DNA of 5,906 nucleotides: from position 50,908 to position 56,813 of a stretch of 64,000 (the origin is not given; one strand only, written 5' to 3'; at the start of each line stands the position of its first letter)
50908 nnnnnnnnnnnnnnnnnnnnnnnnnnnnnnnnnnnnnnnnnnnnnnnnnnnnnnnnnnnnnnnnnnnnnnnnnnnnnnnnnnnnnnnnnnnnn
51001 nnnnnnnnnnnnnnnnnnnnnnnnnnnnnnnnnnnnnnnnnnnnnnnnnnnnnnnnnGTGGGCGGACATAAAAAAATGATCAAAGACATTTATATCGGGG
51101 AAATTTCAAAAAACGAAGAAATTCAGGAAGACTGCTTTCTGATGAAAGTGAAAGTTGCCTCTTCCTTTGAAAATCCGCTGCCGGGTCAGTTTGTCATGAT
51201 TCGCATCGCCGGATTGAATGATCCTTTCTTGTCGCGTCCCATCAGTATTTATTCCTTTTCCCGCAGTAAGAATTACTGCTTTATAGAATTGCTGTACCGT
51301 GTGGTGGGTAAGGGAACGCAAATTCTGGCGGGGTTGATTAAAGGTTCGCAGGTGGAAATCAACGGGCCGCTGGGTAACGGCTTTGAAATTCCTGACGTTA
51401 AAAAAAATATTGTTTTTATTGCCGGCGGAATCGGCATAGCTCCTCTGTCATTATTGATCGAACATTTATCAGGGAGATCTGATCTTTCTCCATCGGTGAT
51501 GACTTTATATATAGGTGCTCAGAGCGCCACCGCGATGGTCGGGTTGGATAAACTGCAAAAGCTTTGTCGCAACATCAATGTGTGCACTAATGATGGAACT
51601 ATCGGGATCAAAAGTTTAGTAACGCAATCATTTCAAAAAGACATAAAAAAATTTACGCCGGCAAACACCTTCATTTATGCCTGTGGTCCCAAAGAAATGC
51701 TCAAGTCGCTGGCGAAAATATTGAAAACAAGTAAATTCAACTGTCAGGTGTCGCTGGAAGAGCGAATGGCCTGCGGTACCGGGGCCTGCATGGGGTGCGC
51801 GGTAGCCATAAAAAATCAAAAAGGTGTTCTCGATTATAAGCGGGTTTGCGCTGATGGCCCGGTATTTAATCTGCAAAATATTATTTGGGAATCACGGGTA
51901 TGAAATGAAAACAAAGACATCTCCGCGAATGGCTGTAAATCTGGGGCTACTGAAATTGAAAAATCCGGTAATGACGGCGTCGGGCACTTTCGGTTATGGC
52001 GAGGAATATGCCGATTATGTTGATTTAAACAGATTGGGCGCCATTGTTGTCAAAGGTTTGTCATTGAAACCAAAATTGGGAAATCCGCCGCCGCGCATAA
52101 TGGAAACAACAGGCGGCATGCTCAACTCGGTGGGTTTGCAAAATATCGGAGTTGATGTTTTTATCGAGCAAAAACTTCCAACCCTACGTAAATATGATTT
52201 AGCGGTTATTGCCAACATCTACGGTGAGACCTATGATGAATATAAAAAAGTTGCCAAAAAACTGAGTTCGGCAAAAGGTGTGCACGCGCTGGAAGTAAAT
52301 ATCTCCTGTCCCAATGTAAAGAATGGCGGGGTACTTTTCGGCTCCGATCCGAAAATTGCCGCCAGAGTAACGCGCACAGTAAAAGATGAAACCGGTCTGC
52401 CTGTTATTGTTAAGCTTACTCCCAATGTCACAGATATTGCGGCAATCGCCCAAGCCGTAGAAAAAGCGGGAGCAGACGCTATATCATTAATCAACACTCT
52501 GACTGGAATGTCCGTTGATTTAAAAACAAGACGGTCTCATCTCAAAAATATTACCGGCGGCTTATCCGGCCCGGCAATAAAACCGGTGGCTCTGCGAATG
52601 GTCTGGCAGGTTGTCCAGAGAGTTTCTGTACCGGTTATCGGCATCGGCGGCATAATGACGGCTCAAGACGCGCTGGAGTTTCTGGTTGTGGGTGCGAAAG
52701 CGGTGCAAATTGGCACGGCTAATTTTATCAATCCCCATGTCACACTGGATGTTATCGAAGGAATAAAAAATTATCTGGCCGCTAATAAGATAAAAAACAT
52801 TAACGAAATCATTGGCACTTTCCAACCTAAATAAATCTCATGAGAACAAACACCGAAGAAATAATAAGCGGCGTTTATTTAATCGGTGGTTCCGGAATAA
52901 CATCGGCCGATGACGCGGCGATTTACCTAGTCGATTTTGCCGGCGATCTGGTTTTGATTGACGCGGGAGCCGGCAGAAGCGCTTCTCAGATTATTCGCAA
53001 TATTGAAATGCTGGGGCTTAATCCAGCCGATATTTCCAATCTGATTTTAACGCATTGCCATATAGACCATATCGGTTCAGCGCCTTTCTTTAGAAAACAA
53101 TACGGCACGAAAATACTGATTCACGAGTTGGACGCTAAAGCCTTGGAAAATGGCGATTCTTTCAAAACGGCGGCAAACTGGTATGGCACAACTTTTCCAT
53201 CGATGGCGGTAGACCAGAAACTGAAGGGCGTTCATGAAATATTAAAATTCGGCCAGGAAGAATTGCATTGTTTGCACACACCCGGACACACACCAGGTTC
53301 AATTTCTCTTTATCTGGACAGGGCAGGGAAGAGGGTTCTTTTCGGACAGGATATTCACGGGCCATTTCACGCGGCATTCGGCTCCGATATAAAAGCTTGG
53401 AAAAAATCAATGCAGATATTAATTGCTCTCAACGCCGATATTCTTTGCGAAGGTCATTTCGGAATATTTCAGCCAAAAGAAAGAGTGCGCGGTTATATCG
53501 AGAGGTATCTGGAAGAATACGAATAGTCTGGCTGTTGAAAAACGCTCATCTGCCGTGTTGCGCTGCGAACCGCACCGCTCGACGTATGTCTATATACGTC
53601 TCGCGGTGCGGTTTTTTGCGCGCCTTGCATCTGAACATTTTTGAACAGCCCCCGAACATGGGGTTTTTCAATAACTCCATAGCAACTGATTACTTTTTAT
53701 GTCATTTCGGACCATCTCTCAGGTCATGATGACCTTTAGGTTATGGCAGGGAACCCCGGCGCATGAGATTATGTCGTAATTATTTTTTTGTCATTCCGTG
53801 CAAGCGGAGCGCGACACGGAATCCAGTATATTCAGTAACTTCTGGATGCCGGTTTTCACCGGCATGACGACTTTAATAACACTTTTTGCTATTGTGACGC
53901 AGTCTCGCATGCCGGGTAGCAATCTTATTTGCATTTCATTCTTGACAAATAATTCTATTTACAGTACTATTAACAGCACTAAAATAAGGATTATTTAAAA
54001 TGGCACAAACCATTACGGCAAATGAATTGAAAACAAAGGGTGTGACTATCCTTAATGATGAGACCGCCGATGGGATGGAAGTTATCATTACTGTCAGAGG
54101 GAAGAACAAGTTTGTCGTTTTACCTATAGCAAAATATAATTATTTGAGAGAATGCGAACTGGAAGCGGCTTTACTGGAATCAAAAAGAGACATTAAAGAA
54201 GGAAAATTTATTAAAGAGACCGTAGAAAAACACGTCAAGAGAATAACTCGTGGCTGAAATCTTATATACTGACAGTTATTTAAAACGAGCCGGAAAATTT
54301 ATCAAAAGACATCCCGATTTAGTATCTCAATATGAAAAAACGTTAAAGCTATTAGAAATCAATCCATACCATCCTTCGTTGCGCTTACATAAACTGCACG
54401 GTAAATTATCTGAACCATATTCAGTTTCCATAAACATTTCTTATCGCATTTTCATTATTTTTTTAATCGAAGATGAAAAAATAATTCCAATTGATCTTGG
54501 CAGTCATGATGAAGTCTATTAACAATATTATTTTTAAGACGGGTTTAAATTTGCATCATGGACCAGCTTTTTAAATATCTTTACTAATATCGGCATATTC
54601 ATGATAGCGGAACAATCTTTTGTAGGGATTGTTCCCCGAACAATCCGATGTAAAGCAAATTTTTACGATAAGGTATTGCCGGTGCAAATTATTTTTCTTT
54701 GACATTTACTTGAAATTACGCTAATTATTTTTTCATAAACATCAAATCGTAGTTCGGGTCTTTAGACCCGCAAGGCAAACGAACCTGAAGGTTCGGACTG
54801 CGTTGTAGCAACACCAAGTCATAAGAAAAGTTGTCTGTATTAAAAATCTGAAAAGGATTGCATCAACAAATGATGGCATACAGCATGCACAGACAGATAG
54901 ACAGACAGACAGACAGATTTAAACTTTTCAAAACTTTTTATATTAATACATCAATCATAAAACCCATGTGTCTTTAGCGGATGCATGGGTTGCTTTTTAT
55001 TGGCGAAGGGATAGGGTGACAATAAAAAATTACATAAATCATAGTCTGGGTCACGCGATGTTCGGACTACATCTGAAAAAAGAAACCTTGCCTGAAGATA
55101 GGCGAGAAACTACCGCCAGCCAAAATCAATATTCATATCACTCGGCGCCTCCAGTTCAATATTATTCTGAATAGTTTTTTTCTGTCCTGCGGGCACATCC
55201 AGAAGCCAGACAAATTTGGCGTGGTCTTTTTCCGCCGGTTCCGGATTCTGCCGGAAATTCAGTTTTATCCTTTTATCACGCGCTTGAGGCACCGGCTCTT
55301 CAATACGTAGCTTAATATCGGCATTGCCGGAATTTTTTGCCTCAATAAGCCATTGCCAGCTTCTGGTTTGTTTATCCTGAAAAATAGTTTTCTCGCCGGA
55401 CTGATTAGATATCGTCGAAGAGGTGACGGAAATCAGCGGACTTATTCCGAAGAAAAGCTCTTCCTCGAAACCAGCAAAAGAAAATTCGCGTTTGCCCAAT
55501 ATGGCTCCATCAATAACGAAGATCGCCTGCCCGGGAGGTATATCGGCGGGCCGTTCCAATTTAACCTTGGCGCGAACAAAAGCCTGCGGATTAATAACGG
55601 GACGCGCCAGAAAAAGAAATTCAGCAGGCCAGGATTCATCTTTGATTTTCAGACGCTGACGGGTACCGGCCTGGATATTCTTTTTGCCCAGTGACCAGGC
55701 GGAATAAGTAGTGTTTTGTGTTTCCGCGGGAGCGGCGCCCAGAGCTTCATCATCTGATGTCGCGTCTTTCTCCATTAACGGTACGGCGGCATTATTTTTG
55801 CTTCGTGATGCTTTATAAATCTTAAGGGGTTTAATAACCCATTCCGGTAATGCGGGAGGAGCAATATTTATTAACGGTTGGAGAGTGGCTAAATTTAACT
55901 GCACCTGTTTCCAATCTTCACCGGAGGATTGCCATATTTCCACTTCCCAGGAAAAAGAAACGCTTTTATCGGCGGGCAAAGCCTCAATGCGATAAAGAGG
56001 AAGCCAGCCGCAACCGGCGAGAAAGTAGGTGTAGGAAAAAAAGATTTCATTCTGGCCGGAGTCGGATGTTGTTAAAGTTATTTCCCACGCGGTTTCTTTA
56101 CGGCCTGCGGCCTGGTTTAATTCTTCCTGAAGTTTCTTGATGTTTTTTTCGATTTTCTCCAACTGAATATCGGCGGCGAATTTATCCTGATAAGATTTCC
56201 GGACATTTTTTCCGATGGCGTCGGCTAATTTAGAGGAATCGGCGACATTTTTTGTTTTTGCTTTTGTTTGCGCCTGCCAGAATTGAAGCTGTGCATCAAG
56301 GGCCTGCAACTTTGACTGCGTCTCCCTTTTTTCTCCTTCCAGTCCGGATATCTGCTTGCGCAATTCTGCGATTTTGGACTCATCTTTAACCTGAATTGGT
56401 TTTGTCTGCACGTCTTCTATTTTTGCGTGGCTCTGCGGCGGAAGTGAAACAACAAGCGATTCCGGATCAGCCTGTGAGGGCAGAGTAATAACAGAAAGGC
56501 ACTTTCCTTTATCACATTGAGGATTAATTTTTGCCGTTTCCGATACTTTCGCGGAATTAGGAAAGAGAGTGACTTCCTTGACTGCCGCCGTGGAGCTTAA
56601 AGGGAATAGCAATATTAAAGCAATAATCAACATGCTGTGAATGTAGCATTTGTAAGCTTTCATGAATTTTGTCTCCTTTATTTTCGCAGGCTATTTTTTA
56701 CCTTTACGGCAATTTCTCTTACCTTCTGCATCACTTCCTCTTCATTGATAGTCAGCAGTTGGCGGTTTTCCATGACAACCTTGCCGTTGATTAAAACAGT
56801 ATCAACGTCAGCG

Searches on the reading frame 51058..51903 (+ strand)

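Call 32: search_protein_families(library=pfam, proteins=[window:51058-51903:+], max_evalue=0.0001)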
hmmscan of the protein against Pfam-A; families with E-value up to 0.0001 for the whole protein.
window:51058-51903:+ (281 aa): 3 families
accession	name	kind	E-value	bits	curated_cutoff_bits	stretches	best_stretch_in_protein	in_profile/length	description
PF10418.14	DHODB_Fe-S_bind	-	6.4e-17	61.4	23.9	1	234-275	1-40/41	Iron-sulfur cluster binding domain of dihydroorotate dehydrogenase B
PF00175.26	NAD_binding_1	-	1.9e-07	32.1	22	1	120-218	1-107/109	Oxidoreductase NAD-binding domain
PF00970.30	FAD_binding_6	-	3.2e-06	27.9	21.1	1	16-107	4-96/99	Oxidoreductase FAD-binding domain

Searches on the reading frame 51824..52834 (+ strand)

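Call 32: search_protein_families(library=pfam, proteins=[window:51824-52834:+], max_evalue=0.0001)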
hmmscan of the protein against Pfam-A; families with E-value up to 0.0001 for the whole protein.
window:51824-52834:+ (336 aa): 4 families
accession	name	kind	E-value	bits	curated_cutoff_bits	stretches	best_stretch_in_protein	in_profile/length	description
PF01180.27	DHO_dh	-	4.9e-85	285.7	27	1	37-318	3-291/291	Dihydroorotate dehydrogenase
PF01207.24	Dus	-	8.5e-11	41.9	20.4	1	128-308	56-225/311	Dihydrouridine synthase (Dus)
PF03060.21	NMO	-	6e-07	29.6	28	1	244-300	167-225/331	Nitronate monooxygenase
PF00977.27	His_biosynth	-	3.9e-05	23.7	23.6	0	253-313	58-118/228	Histidine biosynthesis protein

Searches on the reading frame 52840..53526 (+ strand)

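Call 32: search_protein_families(library=pfam, proteins=[window:52840-53526:+], max_evalue=0.0001)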
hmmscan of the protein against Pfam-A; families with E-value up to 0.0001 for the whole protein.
window:52840-53526:+ (228 aa): 3 families
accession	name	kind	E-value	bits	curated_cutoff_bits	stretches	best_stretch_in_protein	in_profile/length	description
PF00753.33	Lactamase_B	-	1.2e-24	87.8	22.7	1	27-206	7-196/196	Metallo-beta-lactamase superfamily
PF19583.5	ODP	-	3.7e-07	30.6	27.2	1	28-177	5-141/194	ODP family beta lactamase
PF12706.13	Lactamase_B_2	-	5.5e-05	23.3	27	1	38-104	3-72/200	Beta-lactamase superfamily domain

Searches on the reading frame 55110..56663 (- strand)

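Call 32: search_protein_families(library=pfam, proteins=[window:55110-56663:-], max_evalue=0.0001)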
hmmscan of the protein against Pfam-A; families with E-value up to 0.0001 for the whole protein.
window:55110-56663:- (517 aa): 2 families
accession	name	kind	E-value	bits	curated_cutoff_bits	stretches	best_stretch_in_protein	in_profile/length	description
PF13598.12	DUF4139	-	1.5e-49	168.9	31.8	1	210-507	2-204/205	Domain of unknown function (DUF4139)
PF13600.11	DUF4140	-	6.4e-17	62.2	27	1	31-129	1-98/98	N-terminal domain of unknown function (DUF4140)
